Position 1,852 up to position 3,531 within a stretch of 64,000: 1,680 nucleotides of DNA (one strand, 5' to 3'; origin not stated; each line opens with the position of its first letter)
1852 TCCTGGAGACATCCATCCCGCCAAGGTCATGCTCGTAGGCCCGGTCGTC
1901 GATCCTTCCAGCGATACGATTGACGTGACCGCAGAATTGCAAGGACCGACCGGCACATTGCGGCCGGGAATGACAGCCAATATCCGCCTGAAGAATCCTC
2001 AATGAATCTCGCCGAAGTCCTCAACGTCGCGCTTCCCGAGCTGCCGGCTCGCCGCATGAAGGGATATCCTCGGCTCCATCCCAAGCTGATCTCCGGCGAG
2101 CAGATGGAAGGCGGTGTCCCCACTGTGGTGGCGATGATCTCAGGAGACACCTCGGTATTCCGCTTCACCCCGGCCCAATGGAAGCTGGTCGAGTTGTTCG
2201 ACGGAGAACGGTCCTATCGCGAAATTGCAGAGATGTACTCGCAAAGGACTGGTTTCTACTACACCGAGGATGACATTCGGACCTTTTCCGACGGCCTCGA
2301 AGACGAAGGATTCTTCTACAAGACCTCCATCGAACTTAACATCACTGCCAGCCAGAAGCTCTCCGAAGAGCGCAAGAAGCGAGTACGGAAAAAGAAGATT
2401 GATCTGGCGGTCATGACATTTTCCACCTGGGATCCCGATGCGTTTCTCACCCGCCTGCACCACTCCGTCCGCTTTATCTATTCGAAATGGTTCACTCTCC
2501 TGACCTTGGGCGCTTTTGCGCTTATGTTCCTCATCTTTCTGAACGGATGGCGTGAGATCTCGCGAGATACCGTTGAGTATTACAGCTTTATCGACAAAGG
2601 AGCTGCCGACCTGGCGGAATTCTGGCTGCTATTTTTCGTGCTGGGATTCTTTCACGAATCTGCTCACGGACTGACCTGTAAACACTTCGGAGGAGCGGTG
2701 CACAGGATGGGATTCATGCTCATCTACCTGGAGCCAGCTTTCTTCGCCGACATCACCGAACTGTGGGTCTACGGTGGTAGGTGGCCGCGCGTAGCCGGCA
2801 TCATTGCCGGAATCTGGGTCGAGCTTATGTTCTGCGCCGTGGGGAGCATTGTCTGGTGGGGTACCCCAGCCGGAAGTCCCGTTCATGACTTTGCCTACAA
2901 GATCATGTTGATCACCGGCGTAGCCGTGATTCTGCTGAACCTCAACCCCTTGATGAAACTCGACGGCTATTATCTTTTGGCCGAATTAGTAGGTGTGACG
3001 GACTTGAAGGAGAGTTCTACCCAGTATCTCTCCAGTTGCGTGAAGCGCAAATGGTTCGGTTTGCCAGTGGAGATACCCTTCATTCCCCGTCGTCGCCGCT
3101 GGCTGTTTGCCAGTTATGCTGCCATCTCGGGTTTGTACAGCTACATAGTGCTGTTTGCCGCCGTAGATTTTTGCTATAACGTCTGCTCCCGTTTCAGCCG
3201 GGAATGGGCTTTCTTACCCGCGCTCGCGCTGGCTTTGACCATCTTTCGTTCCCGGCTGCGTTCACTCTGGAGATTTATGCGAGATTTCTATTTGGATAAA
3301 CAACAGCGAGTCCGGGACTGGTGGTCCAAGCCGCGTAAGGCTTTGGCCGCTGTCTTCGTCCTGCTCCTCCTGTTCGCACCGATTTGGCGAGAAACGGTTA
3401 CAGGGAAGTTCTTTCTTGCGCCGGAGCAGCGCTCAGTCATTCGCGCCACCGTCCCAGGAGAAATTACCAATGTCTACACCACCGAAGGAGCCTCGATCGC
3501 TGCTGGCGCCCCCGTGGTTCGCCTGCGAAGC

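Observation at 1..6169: Sigma-54-driven tandem-repeat peptide gene convergent with a PqqD-like/M50-protease/HlyD operon: candidate multi-core peptide processing-export system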

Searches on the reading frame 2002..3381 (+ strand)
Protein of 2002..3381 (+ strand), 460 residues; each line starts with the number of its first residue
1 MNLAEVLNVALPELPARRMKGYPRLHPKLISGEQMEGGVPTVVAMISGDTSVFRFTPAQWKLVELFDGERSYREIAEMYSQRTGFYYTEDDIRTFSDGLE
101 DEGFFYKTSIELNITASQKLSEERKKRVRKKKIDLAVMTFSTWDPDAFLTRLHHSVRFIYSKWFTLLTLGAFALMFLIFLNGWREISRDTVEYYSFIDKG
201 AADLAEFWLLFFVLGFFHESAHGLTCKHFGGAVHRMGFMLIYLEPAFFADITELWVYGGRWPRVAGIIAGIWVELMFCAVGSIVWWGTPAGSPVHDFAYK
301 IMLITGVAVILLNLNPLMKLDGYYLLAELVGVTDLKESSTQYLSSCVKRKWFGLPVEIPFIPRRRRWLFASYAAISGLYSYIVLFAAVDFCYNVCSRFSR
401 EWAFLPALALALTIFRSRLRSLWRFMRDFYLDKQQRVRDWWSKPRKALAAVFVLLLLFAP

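Call 56: search_protein_representatives(protein=window:2002-3381:+)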
Query: 460 residues. Proteins with E-value up to 0.001 (for the whole library): 9650; up to 1e-10: 5477; up to 1e-30: 638. The best 150 are listed.
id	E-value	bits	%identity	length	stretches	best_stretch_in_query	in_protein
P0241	3.4e-170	583.3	56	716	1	1-460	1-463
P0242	1.7e-152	525.0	53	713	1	1-457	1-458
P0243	1.6e-147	508.6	48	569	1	1-460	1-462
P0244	3.3e-145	501.0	49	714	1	1-460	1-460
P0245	2.3e-140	485.0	48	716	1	1-460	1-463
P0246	2.2e-136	471.9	48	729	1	15-459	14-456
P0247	2.6e-133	461.8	47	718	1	1-455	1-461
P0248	1.8e-132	459.0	54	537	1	1-356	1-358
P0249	5.9e-132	457.3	49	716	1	1-460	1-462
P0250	4.4e-129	447.8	45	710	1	1-460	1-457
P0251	6.2e-128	444.0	45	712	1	13-459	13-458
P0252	2.7e-115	402.3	43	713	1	1-460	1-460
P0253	6.4e-109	381.3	54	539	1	175-460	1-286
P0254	1.7e-107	376.6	38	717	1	1-453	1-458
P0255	4.2e-100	352.2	55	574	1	157-451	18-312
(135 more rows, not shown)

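Call 58: find_homologous_proteins(query=A4, max_evalue=1e-20)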
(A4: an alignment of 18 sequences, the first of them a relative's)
Query A4 (18 sequences) (735 aa, profile of the alignment): 679 proteins with E <= 1e-20 among 8000 candidates; the best 120 are listed.
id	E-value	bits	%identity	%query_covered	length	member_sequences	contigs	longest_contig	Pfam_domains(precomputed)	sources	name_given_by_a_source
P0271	8.0e-253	859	100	100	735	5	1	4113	PF25973.1,PF25919.1,PF02163.29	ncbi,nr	ncbi:MAG TPA: efflux RND transporter periplasmic adaptor subunit [Blastocatellia bacterium]|nr:efflu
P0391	2.9e-246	837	75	100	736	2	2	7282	PF25973.1,PF25919.1,PF02163.29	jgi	jgi:putative peptide zinc metalloprotease protein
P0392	5.7e-246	836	81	100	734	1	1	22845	PF25973.1,PF02163.29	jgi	jgi:putative peptide zinc metalloprotease protein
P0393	2.7e-245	834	77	100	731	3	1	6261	PF25973.1,PF02163.29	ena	-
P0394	9.0e-245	832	77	100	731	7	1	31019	PF25973.1,PF02163.29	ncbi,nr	ncbi:MAG TPA: efflux RND transporter periplasmic adaptor subunit [Blastocatellia bacterium]|nr:efflu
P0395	1.6e-244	831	81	100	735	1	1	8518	PF25973.1,PF02163.29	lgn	-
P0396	1.8e-243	828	81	100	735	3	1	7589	PF25973.1,PF02163.29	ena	-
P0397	2.3e-243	828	76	100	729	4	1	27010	PF02163.29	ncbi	-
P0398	9.0e-243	826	79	100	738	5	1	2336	PF25973.1,PF02163.29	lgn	-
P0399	1.0e-242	826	77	100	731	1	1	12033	PF25973.1,PF02163.29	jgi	jgi:putative peptide zinc metalloprotease protein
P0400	1.7e-242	825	81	100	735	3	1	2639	PF25973.1,PF02163.29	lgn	-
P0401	2.3e-240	818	62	100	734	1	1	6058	PF25973.1,PF25919.1,PF02163.29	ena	-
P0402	2.9e-239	814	32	85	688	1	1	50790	PF25954.1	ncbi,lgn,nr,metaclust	ncbi:peptidase, M50 family [Candidatus Magnetomorum sp. HK-1]|nr:peptidase, M50 family [Candidatus M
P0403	4.2e-238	810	66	100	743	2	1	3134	PF25973.1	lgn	-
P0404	3.6e-236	804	68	100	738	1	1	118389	PF25973.1,PF25919.1,PF02163.29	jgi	jgi:putative peptide zinc metalloprotease protein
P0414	5.1e-227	774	27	97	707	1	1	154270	PF02163.29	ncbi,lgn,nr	ncbi:MAG: HlyD family efflux transporter periplasmic adaptor subunit [Bdellovibrio sp.]|nr:HlyD fami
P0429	3.0e-224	764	63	100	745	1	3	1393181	PF25973.1,PF02163.29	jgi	jgi:putative peptide zinc metalloprotease protein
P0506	3.0e-193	662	28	98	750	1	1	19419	PF02163.29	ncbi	ncbi:MAG: site-2 protease family protein [Gemmataceae bacterium]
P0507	5.5e-193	661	27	85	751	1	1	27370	PF25973.1,PF25984.1,PF25881.1,PF02163.29,PF25917.1,PF25954.1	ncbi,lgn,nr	ncbi:MAG: HlyD family efflux transporter periplasmic adaptor subunit [Verrucomicrobia bacterium]|nr:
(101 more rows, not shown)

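Call 59: find_encoding_contigs(protein=P0429, flank=7000, max_places=1)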
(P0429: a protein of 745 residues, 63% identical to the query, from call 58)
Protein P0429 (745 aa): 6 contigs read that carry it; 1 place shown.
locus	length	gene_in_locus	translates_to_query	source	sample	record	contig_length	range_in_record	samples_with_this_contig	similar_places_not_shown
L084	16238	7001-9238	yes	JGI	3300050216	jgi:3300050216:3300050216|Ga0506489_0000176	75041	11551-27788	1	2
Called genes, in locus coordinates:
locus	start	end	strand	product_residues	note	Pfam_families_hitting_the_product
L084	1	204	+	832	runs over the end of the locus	PF00069:Pkinase, PF01636:APH (faint), PF07714:PK_Tyr_Ser-Thr, PF14531:Kinase-like (faint), PF13424:TPR_12 (faint), PF13181:TPR_8 (faint), PF13428:TPR_14 (faint), PF13414:TPR_11, +6 more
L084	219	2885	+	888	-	PF00069:Pkinase, PF01636:APH (faint), PF03109:ABC1 (faint), PF07714:PK_Tyr_Ser-Thr, PF26550:Tricorn_2nd (faint), PF26549:Tricorn_N, PF07676:PD40 (weak), PF26549:Tricorn_N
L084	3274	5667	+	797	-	PF01590:GAF, PF13185:GAF_2, PF13492:GAF_3, PF01590:GAF, PF13185:GAF_2, PF01590:GAF, PF13185:GAF_2, PF13492:GAF_3, +5 more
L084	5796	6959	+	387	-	PF25919:BSH_CusB (faint), PF25917:BSH_RND (weak), PF25973:BSH_CzcB, PF25967:RND-MFP_C (weak), PF25989:YknX_C (weak)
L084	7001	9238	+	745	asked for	PF02163:Peptidase_M50 (faint), PF25973:BSH_CzcB (weak)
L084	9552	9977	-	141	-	-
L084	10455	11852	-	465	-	PF00072:Response_reg, PF00158:Sigma54_activat, PF14532:Sigma54_activ_2, PF07728:AAA_5 (weak), PF25601:AAA_lid_14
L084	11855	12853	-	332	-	PF00672:HAMP, PF02518:HATPase_c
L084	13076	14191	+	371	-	-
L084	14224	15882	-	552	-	PF16697:Yop-YscD_cpl, PF00498:FHA, PF01590:GAF, PF13185:GAF_2, PF07228:SpoIIE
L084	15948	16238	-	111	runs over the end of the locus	PF01740:STAS, PF13466:STAS_2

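Call 60: find_encoding_contigs(protein=P0414, flank=7000, max_places=1)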
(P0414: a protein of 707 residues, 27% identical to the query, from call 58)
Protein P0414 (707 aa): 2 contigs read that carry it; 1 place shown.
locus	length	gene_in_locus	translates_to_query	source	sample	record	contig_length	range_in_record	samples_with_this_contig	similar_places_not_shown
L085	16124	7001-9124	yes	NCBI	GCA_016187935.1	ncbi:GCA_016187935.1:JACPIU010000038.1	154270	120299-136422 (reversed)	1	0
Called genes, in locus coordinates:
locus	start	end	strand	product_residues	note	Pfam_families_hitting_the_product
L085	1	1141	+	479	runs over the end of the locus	PF02321:OEP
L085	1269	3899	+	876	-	PF01590:GAF, PF13185:GAF_2, PF13492:GAF_3, PF01590:GAF, PF13185:GAF_2, PF25984:BSH_YknX (weak)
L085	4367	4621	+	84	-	-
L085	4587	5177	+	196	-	-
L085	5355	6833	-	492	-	PF02321:OEP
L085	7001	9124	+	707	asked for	PF02163:Peptidase_M50 (weak)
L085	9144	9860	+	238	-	PF25919:BSH_CusB (faint), PF00364:Biotin_lipoyl (faint), PF25917:BSH_RND, PF25973:BSH_CzcB (weak), PF25954:Beta-barrel_RND_2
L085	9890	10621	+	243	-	-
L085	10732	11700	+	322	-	PF04229:GrpB, PF00293:NUDIX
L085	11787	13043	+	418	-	-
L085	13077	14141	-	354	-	-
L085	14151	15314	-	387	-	-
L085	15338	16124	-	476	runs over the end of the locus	PF00263:Secretin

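Call 61: find_encoding_contigs(protein=P0402, flank=7000, max_places=1)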
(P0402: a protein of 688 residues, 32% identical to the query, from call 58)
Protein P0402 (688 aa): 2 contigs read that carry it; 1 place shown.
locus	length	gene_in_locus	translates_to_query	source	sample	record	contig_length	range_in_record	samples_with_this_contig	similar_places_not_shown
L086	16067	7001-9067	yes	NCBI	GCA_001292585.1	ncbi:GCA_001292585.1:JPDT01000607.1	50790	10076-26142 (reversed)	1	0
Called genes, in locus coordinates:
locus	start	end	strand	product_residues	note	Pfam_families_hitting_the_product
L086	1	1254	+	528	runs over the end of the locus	PF14516:AAA_35, PF28130:DUF8371 (weak)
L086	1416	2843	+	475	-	PF00158:Sigma54_activat, PF14532:Sigma54_activ_2, PF01078:Mg_chelatase (faint), PF07728:AAA_5, PF25601:AAA_lid_14, PF02954:HTH_8 (weak)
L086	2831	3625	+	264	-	-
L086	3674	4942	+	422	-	PF02321:OEP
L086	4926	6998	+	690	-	PF01590:GAF, PF13185:GAF_2, PF13492:GAF_3 (weak)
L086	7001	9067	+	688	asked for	PF25954:Beta-barrel_RND_2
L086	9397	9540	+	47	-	-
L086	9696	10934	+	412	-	PF13173:AAA_14, PF13635:DUF4143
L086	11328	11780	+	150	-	PF00011:HSP20, PF17886:ArsA_HSP20 (weak)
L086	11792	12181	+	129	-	PF05455:GvpH (weak), PF00011:HSP20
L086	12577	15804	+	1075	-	PF08269:dCache_2, PF17200:sCache_2, PF17201:Cache_3-Cache_2, PF17200:sCache_2, PF17201:Cache_3-Cache_2, PF00672:HAMP, PF00512:HisKA, PF02518:HATPase_c, +2 more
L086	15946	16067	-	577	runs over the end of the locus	-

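Call 67: find_related_loci(query=A4, collection=metagenome_contigs, flank=5000)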
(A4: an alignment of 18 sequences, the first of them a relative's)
Query A4 (735 aa) in metagenome_contigs; peptide patterns used: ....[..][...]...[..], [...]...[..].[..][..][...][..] (x = any residue, [..] = any of these).
600 stretches matched a pattern (row limit reached: there are more); 495 encode a relative of the query (tblastn E <= 1e-3); the best 80 are kept; 80 distinct loci.
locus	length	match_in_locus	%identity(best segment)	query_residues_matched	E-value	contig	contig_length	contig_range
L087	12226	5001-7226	54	1-735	0e+0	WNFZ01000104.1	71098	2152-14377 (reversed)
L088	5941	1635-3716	34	3-734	2e-131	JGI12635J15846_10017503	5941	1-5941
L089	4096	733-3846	34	3-734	1e-132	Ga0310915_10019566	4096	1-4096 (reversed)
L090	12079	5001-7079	34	3-734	4e-128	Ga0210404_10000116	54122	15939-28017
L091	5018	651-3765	34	3-734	5e-129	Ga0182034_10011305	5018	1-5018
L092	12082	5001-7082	34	3-734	1e-127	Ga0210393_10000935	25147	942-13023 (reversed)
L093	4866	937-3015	32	3-734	8e-129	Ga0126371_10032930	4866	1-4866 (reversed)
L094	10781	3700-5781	33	3-734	9e-126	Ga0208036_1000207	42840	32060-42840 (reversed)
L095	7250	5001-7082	33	3-734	2e-124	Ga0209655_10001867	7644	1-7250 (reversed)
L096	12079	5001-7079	32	3-734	5e-123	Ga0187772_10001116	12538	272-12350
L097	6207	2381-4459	33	3-734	1e-121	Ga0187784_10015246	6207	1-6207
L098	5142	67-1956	31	65-734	3e-110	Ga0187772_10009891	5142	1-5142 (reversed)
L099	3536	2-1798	34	98-734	7e-112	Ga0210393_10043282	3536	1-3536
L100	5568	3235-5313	29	1-734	2e-105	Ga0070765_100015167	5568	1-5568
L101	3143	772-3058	32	3-628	3e-105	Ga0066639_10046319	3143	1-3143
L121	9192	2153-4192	29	3-627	3e-84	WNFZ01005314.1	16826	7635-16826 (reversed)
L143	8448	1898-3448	34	4-538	1e-77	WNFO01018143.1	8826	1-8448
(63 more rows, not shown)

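Call 83: search_protein_families(library=pfam, proteins=[L121:2126-4381:+, L121:4495-5160:+, L121:5222-5986:+, L121:6030-6824:+, L121:7429-8292:-, L143:1877-4354:+, L143:4345-5322:+, L143:5344-6012:+, L143:6815-7618:+, L143:480-1118:+], max_evalue=0.001)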
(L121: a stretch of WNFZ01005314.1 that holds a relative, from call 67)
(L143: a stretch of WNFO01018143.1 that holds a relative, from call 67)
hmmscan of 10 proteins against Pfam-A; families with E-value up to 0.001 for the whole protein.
L121:2126-4381:+ (751 aa): 6 families
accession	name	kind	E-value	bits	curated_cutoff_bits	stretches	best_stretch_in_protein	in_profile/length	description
PF16576.10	HlyD_D23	-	3e-20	72.9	30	1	432-718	4-212/214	Barrel-sandwich domain of CusB or HlyD membrane-fusion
PF13437.12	HlyD_3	-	3.9e-18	66.6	22.2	1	609-710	1-96/106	HlyD family secretion protein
PF13533.13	Biotin_lipoyl_2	-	4.9e-06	26.7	29.8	1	450-478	3-31/32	Biotin-lipoyl like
PF02163.28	Peptidase_M50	-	7.6e-06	25.9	27.2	1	180-256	3-99/221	Peptidase family M50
PF05402.18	PqqD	-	1.5e-05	25.7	23.4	1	30-91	4-67/67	Coenzyme PQQ synthesis protein D (PqqD)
PF00364.28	Biotin_lipoyl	-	6.4e-05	23.1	22.1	1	448-477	43-72/73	Biotin-requiring enzyme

L121:4495-5160:+ (221 aa): 0 families

L121:5222-5986:+ (254 aa): 2 families
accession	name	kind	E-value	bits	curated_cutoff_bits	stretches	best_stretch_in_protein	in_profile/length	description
PF05120.17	GvpG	-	8e-05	23.2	30.6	0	222-251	34-63/67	Gas vesicle protein G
PF06464.16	DMAP_binding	-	0.00011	23.4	27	0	222-252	10-40/111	DMAP1-binding Domain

L121:6030-6824:+ (264 aa): 1 family
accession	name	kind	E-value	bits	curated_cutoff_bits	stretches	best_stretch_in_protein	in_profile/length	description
PF00899.27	ThiF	-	2.9e-38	131.8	28.1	1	14-156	9-150/238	ThiF family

L121:7429-8292:- (287 aa): 1 family
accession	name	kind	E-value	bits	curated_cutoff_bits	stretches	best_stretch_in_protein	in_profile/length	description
PF01026.27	TatD_DNase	-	4.7e-57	193.7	27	1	21-280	2-253/253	TatD related DNase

L143:1877-4354:+ (825 aa): 3 families
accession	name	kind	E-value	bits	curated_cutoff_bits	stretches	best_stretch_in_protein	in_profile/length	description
PF13437.12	HlyD_3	-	3.1e-16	60.5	22.2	1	667-755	2-87/106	HlyD family secretion protein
PF16576.10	HlyD_D23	-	1.7e-14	54.1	30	1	599-754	47-194/214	Barrel-sandwich domain of CusB or HlyD membrane-fusion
PF02163.28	Peptidase_M50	-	0.00085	19.2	27.2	0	178-253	4-99/221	Peptidase family M50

L143:4345-5322:+ (325 aa): 0 families

L143:5344-6012:+ (222 aa): 0 families

L143:6815-7618:+ (267 aa): 0 families

L143:480-1118:+ (212 aa): 0 families

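Call 90: find_encoding_contigs(protein=P0506, flank=6000, max_places=1)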
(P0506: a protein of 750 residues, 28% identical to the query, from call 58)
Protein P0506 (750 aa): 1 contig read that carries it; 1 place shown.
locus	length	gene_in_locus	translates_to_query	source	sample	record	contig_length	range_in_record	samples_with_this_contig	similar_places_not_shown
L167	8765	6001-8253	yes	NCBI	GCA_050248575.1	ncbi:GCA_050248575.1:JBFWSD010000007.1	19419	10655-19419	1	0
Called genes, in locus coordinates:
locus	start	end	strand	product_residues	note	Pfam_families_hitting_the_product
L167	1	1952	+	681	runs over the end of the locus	PF01590:GAF (faint), PF25919:BSH_CusB (faint)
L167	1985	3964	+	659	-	PF20426:NBCH_WD40, PF23381:Beta-prop_IFT122_1st, PF24807:WD40_CDC20-Fz, PF24814:WD40_Prp19, PF25175:Beta-prop_WDR5, PF24782:WD40_MABP1-WDR62_2nd, PF24817:WD40_WDHD1_1st, PF25172:Beta-prop_WDR3_2nd, +43 more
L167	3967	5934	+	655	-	PF07517:SecA_DEAD, PF01043:SecA_PP_bind, PF21090:P-loop_SecA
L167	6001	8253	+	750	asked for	PF02163:Peptidase_M50 (weak)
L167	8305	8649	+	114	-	PF11950:DUF3467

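Call 91: find_encoding_contigs(protein=P0507, flank=6000, max_places=1)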
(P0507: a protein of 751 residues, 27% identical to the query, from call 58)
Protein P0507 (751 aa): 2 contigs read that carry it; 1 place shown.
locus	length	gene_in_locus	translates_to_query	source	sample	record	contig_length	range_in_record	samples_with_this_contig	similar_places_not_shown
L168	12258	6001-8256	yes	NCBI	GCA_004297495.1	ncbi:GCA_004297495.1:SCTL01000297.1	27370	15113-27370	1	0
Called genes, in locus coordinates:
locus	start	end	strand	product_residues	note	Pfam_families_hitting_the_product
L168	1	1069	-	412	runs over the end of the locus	PF04851:ResIII, PF00270:DEAD, PF00271:Helicase_C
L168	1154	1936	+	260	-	PF00795:CN_hydrolase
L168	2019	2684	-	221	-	PF14534:DUF4440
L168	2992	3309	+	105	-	-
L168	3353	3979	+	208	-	PF07638:Sigma70_ECF, PF04542:Sigma70_r2, PF08281:Sigma70_r4_2, PF04545:Sigma70_r4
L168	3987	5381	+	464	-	-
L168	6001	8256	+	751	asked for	PF02163:Peptidase_M50 (faint), PF25917:BSH_RND (faint), PF25973:BSH_CzcB (faint), PF25984:BSH_YknX (weak), PF25881:HH_YBHG, PF25954:Beta-barrel_RND_2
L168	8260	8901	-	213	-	PF13759:2OG-FeII_Oxy_5, PF13640:2OG-FeII_Oxy_3 (faint)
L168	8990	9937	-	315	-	PF01479:S4, PF00849:PseudoU_synth_2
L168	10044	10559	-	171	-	PF01252:Peptidase_A8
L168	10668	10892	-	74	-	-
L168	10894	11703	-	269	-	-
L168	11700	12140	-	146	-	PF02472:ExbD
